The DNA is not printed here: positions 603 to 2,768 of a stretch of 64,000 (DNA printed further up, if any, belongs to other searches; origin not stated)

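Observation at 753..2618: In-frame HisD-HisB(IGPD) fusion, with hisC absent from the operon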

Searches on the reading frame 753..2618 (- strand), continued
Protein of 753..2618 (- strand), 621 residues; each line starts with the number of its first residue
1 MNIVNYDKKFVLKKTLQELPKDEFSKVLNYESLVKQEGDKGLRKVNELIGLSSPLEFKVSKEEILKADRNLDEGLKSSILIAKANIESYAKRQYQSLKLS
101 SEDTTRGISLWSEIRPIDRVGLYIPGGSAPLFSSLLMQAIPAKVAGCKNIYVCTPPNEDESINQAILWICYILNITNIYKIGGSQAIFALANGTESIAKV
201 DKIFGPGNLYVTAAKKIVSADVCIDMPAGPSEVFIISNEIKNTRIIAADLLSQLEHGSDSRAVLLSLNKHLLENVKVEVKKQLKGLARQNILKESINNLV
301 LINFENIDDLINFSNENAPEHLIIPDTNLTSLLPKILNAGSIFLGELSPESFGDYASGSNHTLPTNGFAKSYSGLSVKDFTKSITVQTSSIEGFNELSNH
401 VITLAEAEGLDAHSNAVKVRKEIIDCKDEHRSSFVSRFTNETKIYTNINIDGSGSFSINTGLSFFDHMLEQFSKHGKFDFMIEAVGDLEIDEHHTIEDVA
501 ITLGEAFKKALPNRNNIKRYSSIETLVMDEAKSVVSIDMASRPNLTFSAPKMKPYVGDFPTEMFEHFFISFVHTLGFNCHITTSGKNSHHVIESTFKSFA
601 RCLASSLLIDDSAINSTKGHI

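Call 20: list_cluster_members(proteins=[P0121, P0122, P0123, P0124, P0125, P0126, P0131, P0176, P0168, P0004])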
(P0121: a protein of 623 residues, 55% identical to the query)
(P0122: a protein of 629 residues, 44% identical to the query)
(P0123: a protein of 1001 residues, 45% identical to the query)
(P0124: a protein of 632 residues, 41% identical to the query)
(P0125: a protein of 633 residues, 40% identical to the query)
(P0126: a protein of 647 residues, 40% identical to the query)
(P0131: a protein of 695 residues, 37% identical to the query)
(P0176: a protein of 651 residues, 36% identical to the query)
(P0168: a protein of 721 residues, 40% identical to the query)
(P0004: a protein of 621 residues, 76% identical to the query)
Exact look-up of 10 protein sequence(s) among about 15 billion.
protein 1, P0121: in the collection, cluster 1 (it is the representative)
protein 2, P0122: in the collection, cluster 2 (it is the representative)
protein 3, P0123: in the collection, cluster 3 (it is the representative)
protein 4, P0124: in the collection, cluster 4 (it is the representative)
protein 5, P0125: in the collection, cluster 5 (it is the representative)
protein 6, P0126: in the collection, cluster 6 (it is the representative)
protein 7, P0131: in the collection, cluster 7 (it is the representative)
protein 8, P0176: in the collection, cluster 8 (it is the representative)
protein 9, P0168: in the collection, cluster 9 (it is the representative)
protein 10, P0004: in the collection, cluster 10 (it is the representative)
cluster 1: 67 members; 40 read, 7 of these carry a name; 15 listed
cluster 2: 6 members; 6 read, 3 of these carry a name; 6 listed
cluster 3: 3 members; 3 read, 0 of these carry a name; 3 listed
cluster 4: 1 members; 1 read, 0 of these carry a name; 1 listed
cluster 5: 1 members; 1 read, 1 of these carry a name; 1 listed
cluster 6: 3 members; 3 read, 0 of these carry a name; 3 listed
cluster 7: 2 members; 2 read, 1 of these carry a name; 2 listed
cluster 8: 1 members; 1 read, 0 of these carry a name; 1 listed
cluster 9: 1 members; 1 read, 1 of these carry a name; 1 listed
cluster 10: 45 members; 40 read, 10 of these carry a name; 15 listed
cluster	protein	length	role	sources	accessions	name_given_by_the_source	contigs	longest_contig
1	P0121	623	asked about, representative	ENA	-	-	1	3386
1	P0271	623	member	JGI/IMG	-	histidinol dehydrogenase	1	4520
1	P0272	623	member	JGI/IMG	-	histidinol dehydrogenase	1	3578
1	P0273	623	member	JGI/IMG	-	histidinol dehydrogenase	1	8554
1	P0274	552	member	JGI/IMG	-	histidinol dehydrogenase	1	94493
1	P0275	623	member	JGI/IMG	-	histidinol dehydrogenase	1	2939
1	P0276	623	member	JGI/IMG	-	histidinol dehydrogenase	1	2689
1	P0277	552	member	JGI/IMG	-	histidinol dehydrogenase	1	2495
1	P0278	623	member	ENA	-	-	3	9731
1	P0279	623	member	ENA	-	-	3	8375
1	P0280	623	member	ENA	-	-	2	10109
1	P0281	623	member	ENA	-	-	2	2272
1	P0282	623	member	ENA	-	-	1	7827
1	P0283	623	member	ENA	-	-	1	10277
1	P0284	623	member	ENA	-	-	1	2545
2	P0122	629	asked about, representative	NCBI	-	-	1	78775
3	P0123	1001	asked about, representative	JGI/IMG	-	-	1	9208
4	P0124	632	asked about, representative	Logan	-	-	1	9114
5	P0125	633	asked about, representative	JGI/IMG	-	histidinol dehydrogenase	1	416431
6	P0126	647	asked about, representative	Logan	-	-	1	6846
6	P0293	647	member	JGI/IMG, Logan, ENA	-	-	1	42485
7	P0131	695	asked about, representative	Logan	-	-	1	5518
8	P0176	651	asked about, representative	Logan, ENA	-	-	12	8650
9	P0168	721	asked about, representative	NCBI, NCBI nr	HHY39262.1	MAG TPA: histidinol dehydrogenase [Clostridia bacterium] | histidinol dehydrogenase [Clostridia bacterium]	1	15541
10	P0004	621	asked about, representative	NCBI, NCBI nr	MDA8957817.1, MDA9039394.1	histidinol dehydrogenase [Gammaproteobacteria bacterium]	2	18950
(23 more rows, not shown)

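Call 22: find_related_loci(query=A1, collection=genome_contigs, flank=10000)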
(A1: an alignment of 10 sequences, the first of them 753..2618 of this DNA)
Query A1 (621 aa) in genome_contigs; peptide patterns used: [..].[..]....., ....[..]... (x = any residue, [..] = any of these).
600 stretches matched a pattern (row limit reached: there are more); 599 encode a relative of the query (tblastn E <= 1e-3); the best 80 are kept; 80 distinct loci.
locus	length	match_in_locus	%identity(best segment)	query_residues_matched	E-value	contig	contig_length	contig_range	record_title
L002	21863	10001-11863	76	1-621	0e+0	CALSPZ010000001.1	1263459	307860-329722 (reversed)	MAG: uncultured SAR86 cluster bacterium isolate C_MB12 genome assembly, contig: contig_3776_C_MB12, whole genome shotgun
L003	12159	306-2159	58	7-621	0e+0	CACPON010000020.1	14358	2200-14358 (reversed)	MAG: uncultured SAR86 cluster bacterium isolate AG-447-J17 genome assembly, contig: AG-447-J17_NODE_20, whole genome sho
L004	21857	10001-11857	57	8-621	0e+0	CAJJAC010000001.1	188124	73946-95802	MAG: SAR86 cluster bacterium SAR86B isolate FRAM18_bin308 genome assembly, contig: FRAM18_bin308-1, whole genome shotgun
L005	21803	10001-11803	55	19-619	0e+0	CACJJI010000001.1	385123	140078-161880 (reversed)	MAG: uncultured SAR86 cluster bacterium isolate AG-447-I15 genome assembly, contig: AG-447-I15_NODE_1, whole genome shot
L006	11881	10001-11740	44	34-621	5e-162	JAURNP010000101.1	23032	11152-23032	MAG: Rhodothermales bacterium isolate SFB_Poly_Co_101 k141_2054460, whole genome shotgun sequence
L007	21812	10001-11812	41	34-621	7e-144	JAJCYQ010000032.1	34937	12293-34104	MAG: Bacteroidota bacterium isolate OFTM130 OFTM130_31, whole genome shotgun sequence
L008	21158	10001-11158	49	34-420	3e-117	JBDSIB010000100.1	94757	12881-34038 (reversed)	MAG: Ferruginibacter sp. isolate cluster1_bin.29 k127_11555964, whole genome shotgun sequence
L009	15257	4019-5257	49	8-420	2e-115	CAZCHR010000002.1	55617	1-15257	MAG TPA_asm: uncultured Tenacibaculum sp. isolate binchicken_co366_158 genome assembly, contig: NODE_247_length_55617_co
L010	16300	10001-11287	43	1-427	1e-114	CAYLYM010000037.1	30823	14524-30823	MAG TPA_asm: uncultured Calditrichaceae bacterium isolate binchicken_co19_583 genome assembly, contig: NODE_2047_length_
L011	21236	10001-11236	47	7-420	2e-114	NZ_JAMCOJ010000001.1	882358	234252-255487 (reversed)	Cellulophaga sp. 20_2_10 Scaffold1, whole genome shotgun sequence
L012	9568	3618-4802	50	22-420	3e-114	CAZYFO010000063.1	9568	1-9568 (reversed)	MAG TPA_asm: uncultured Bacteroidaceae bacterium isolate SRP192927_co2_870 genome assembly, contig: NODE_14175_length_95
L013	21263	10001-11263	46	1-420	1e-113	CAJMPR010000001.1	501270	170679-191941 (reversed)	TPA_asm: uncultured bacterium isolate ERR1600605-bin.30 genome assembly, contig: NODE_7_length_501270_cov_61.575446, who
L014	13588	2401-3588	48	24-420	5e-114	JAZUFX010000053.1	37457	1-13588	MAG: Bacteroidaceae bacterium isolate T1900045290_TH20190060.MAGScoT_cleanbin_000052 SGB_6030_k141_1220559, whole genome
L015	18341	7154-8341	48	24-420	1e-113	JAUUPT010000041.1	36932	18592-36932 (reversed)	MAG: Bacteroidaceae bacterium isolate N1166.5 NODE_253_length_36932_cov_10.585216, whole genome shotgun sequence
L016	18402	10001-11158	49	34-420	6e-113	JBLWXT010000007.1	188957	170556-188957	MAG: Owenweeksia sp. isolate EA21-07 A21maxbin.029RE.5K@7, whole genome shotgun sequence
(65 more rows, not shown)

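Call 47: search_solved_structures(query=window:753-2618:-, max_evalue=1e-10, show_alignments=0)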
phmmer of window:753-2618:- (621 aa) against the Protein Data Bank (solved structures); distinct sequences matched with E-value up to 1e-10: 29.
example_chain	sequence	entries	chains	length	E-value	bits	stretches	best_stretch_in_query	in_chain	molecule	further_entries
6an0_A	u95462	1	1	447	5.5e-107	361.9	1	24-426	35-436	Histidinol dehydrogenase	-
1k75_A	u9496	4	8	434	7.7e-95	321.8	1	33-422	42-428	L-histidinol dehydrogenase | Histidinol dehydrogenase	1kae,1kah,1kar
5vlb_A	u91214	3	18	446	1.8e-85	290.8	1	67-427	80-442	Histidinol dehydrogenase, chloroplastic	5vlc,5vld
4g07_A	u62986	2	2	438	2e-72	247.8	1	27-429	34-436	Histidinol dehydrogenase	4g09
4gic_A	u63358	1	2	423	9.2e-69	235.6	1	80-410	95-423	Histidinol dehydrogenase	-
9lbv_A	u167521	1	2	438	2.2e-68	234.4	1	27-423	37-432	Histidinol dehydrogenase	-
8xsq_A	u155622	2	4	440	2.2e-68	234.4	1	27-423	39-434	Histidinol dehydrogenase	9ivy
8wwe_A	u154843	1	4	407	5.8e-52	180.2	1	59-404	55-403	(R)-DHPS dehydrogenase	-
8v35_A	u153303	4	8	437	3.9e-49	170.9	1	46-417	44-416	Sulfopropanediol 3-dehydrogenase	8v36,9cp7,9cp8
8v37_A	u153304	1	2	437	5e-48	167.2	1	46-417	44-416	Sulfopropanediol 3-dehydrogenase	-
9cp9_A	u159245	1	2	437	9.5e-48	166.3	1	46-417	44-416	Sulfopropanediol 3-dehydrogenase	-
4mu0_A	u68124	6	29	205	2e-44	155.3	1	431-607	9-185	Imidazoleglycerol-phosphate dehydratase 2, chloroplastic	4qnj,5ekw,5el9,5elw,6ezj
4qnk_A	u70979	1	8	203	2.1e-44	155.2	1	431-607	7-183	Imidazoleglycerol-phosphate dehydratase 2, chloroplastic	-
4mu1_A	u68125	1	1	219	2.4e-44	155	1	431-607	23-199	Imidazoleglycerol-phosphate dehydratase 2, chloroplastic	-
4mu3_A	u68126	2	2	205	5.2e-44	153.9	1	431-607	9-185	Imidazoleglycerol-phosphate dehydratase 2, chloroplastic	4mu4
2f1d_A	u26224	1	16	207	6.7e-44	153.6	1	434-610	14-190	Imidazoleglycerol-phosphate dehydratase 1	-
7oj5_A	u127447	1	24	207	4e-43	151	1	434-610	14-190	Imidazoleglycerol-phosphate dehydratase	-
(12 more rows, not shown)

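Call 51: find_encoding_contigs(protein=P0125, flank=10000, max_places=2)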
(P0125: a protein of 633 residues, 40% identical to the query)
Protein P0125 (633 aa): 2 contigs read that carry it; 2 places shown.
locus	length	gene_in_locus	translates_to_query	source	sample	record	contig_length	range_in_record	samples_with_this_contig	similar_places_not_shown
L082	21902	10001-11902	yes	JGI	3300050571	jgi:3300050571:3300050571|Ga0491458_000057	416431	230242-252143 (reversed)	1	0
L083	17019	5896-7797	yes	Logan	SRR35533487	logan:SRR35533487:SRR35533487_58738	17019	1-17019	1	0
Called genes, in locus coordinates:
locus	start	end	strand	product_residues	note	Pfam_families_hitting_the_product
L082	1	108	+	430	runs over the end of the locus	PF00463:ICL, PF13714:PEP_mutase, PF00463:ICL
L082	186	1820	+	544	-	PF20656:MS_N, PF01274:MS_TIM-barrel, PF20659:MS_C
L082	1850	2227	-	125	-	-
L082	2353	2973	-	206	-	-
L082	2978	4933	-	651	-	PF16177:ACAS_N, PF00501:AMP-binding, PF13193:AMP-binding_C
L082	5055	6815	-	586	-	PF00916:Sulfate_transp, PF01740:STAS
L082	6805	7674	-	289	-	PF00753:Lactamase_B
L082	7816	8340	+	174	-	PF00581:Rhodanese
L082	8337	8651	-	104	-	PF12802:MarR_2 (weak), PF01022:HTH_5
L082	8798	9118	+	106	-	PF01371:Trp_repressor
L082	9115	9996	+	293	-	PF01634:HisG, PF08029:HisG_C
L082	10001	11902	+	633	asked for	PF00815:Histidinol_dh, PF00475:IGPD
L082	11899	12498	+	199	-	PF00117:GATase, PF01174:SNO (faint)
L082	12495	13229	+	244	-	PF00977:His_biosynth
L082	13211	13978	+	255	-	PF00977:His_biosynth, PF01207:Dus (faint), PF03060:NMO (faint)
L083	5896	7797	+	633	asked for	PF00815:Histidinol_dh, PF00475:IGPD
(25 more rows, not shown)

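Call 52: find_encoding_contigs(protein=P0123, flank=10000, max_places=2)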
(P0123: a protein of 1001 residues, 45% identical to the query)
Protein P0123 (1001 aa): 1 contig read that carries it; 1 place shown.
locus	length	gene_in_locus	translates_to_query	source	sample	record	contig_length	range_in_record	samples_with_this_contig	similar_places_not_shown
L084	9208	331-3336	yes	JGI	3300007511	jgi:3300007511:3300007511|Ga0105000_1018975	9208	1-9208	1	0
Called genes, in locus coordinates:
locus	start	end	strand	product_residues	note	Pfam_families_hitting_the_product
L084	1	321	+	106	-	?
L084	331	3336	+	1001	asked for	PF00815:Histidinol_dh, PF00155:Aminotran_1_2, PF00475:IGPD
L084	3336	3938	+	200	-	PF00117:GATase, PF01174:SNO, PF07685:GATase_3 (weak)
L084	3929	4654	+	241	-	PF00977:His_biosynth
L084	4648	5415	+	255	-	PF00977:His_biosynth, PF01207:Dus (faint)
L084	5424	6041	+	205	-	PF01502:PRA-CH, PF01503:PRA-PH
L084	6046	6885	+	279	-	PF00459:Inositol_P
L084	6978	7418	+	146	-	PF08780:NTase_sub_bind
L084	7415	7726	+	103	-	PF01909:NTP_transf_2, PF18765:Polbeta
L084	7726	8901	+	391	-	-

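Call 53: find_encoding_contigs(protein=P0124, flank=10000, max_places=1)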
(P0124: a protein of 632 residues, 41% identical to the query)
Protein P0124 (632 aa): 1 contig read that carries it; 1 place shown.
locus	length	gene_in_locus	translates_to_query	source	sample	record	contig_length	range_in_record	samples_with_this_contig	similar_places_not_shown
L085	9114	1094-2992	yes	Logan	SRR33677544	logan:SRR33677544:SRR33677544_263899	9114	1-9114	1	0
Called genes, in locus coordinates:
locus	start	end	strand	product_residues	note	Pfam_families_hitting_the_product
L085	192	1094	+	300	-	PF01634:HisG, PF08029:HisG_C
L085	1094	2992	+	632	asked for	PF00815:Histidinol_dh, PF00475:IGPD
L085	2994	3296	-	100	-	PF15731:MqsA_antitoxin, PF01381:HTH_3, PF12844:HTH_19 (faint), PF13560:HTH_31 (faint)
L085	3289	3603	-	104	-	-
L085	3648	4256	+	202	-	PF00117:GATase, PF01174:SNO (faint)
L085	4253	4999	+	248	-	PF00977:His_biosynth, PF13714:PEP_mutase (faint), PF01207:Dus (faint), PF02581:TMP-TENI (faint), PF00290:Trp_syntA (faint)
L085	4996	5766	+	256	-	PF00977:His_biosynth, PF01207:Dus (faint), PF03060:NMO (faint)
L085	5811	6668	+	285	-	PF02811:PHP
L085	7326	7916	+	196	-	PF01502:PRA-CH, PF01503:PRA-PH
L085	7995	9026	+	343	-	-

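Call 54: find_encoding_contigs(protein=P0293, flank=10000, max_places=1)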
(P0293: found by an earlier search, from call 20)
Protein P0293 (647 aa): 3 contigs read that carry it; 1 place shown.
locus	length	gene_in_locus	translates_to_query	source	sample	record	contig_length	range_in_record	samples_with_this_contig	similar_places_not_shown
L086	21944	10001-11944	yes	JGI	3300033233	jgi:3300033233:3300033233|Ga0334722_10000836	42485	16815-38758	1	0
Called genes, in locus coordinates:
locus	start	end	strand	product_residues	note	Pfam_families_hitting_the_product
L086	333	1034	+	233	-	PF01810:LysE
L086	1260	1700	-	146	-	PF00011:HSP20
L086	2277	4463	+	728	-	PF09371:Tex_N, PF22706:Tex_central_region, PF14639:YqgF (weak), PF16921:Tex_YqgF, PF14635:HHH_7, PF12836:HHH_3, PF17674:HHH_9, PF00575:S1, +1 more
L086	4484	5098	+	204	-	PF01209:Ubie_methyltran, PF02353:CMAS, PF07021:MetW, PF13489:Methyltransf_23, PF13847:Methyltransf_31, PF08241:Methyltransf_11, PF08242:Methyltransf_12, PF13649:Methyltransf_25, +1 more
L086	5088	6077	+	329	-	PF12847:Methyltransf_18, PF04816:TrmK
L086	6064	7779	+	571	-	PF01784:DUF34_NIF3, PF00075:RNase_H, PF13456:RVT_3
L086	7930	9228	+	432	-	PF13393:tRNA-synt_His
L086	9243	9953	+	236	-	PF01634:HisG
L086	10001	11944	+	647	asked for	PF00815:Histidinol_dh, PF00475:IGPD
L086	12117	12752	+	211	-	PF00117:GATase, PF07685:GATase_3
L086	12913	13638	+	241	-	PF00977:His_biosynth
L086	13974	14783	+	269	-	PF00977:His_biosynth, PF01207:Dus (faint), PF03060:NMO (faint)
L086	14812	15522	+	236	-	PF01502:PRA-CH, PF01503:PRA-PH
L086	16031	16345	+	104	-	PF02583:Trns_repr_metal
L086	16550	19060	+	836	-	PF00403:HMA, PF00122:E1-E2_ATPase, PF00702:Hydrolase, PF08282:Hydrolase_3 (faint), PF12710:HAD (weak)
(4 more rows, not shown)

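Call 55: find_encoding_contigs(protein=P0176, flank=10000, max_places=1)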
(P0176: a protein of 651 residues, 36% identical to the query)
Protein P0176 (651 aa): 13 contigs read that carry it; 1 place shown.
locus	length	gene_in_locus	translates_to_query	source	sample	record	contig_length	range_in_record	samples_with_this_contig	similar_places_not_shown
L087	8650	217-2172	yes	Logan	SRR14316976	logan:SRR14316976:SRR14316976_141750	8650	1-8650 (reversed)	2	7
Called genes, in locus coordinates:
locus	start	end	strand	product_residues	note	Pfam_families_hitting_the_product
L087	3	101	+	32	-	?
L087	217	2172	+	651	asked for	PF00815:Histidinol_dh, PF00475:IGPD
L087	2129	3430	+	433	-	PF00465:Fe-ADH, PF13685:Fe-ADH_2, PF25137:ADH_Fe_C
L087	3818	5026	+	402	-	PF04412:AcnX, PF28403:AcnX_2nd, PF28406:AcnX_3rd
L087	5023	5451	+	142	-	PF01989:AcnX_swivel_put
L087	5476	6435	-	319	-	PF00491:Arginase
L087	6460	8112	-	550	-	PF17391:Urocanase_N, PF01175:Urocanase, PF17392:Urocanase_C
